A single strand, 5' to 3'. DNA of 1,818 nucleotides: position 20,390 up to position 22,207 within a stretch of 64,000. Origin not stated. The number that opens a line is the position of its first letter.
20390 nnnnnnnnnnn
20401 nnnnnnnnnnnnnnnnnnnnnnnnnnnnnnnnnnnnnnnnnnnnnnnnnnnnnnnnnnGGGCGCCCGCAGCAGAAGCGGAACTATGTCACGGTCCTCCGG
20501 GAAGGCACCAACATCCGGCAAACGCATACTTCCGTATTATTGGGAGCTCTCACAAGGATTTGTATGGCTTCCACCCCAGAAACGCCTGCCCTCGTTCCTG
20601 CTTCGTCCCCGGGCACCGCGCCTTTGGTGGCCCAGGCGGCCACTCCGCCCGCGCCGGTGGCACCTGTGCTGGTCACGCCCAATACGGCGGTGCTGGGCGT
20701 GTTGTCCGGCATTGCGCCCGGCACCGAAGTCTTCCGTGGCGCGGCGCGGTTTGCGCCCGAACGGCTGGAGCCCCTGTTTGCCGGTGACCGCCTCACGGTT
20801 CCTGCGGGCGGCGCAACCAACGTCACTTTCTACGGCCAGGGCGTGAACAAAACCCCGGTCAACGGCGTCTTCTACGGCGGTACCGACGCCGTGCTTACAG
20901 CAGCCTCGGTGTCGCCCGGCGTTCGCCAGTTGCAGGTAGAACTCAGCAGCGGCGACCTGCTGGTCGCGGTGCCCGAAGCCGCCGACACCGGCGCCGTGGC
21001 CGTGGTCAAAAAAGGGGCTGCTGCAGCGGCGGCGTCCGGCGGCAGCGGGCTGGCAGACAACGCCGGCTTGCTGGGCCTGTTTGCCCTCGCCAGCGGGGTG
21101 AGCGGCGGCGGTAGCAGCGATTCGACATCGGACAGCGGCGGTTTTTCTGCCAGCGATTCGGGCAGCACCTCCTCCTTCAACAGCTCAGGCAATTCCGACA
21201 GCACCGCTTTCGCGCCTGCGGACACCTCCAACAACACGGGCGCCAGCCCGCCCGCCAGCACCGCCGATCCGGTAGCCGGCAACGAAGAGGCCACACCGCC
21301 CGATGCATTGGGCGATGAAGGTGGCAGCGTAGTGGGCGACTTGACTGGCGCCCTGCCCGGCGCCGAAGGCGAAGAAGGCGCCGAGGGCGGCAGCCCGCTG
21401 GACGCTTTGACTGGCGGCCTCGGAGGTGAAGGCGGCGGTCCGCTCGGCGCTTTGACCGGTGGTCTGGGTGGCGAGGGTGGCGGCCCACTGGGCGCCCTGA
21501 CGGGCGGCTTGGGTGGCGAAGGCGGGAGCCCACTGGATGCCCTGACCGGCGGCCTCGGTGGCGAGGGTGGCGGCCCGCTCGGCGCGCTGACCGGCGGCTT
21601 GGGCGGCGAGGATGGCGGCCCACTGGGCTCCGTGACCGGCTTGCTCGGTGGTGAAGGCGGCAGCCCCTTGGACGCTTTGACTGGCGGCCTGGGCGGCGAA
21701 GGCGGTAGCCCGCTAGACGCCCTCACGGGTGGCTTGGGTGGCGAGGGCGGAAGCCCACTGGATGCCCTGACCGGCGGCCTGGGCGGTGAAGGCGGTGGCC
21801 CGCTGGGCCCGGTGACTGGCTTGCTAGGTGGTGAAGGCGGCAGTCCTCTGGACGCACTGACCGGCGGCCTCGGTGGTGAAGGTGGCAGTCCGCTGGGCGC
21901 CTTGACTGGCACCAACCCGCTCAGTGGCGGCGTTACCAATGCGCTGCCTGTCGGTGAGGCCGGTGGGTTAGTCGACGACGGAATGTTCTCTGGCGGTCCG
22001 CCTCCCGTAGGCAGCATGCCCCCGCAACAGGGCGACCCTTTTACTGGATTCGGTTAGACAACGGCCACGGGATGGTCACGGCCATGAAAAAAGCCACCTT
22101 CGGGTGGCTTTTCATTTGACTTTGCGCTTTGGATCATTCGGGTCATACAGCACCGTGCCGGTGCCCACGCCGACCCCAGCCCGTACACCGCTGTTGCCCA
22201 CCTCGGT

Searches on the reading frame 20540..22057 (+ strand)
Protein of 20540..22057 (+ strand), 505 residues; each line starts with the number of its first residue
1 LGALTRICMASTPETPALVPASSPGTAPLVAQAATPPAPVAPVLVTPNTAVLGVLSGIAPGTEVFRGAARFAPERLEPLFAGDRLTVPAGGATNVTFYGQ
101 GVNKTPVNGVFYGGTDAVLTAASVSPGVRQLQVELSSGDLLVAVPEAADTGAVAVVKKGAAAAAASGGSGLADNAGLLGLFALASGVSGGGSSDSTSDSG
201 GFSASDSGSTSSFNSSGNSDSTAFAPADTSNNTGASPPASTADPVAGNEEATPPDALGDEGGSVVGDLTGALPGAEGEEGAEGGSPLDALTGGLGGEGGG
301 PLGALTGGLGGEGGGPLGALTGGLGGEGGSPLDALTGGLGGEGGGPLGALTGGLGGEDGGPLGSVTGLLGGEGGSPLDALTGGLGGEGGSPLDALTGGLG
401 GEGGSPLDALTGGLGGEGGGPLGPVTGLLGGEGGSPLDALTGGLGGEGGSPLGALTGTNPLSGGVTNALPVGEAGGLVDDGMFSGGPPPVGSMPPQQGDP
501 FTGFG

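Call 12: search_protein_families(library=pfam, proteins=[window:20540-22057:+], max_evalue=10)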
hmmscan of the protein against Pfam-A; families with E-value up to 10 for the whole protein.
window:20540-22057:+ (505 aa): 0 families

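Call 13: search_protein_families(library=ncbifam, proteins=[window:20540-22057:+], max_evalue=10)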
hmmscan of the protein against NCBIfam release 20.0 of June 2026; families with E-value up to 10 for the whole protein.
window:20540-22057:+ (505 aa): 3 families
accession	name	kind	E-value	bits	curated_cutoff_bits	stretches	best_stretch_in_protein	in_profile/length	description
NF012181.0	MSCRAMM_SdrD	exception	4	4.6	2500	1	193-243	1284-1334/1379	MSCRAMM family adhesin SdrD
NF000535.3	MSCRAMM_SdrC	exception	5.5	4.8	1700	1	193-243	868-918/963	MSCRAMM family adhesin SdrC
NF006362.0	PRK08581.1-4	equivalog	5.7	5.8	620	1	181-254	100-176/541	amidase domain-containing protein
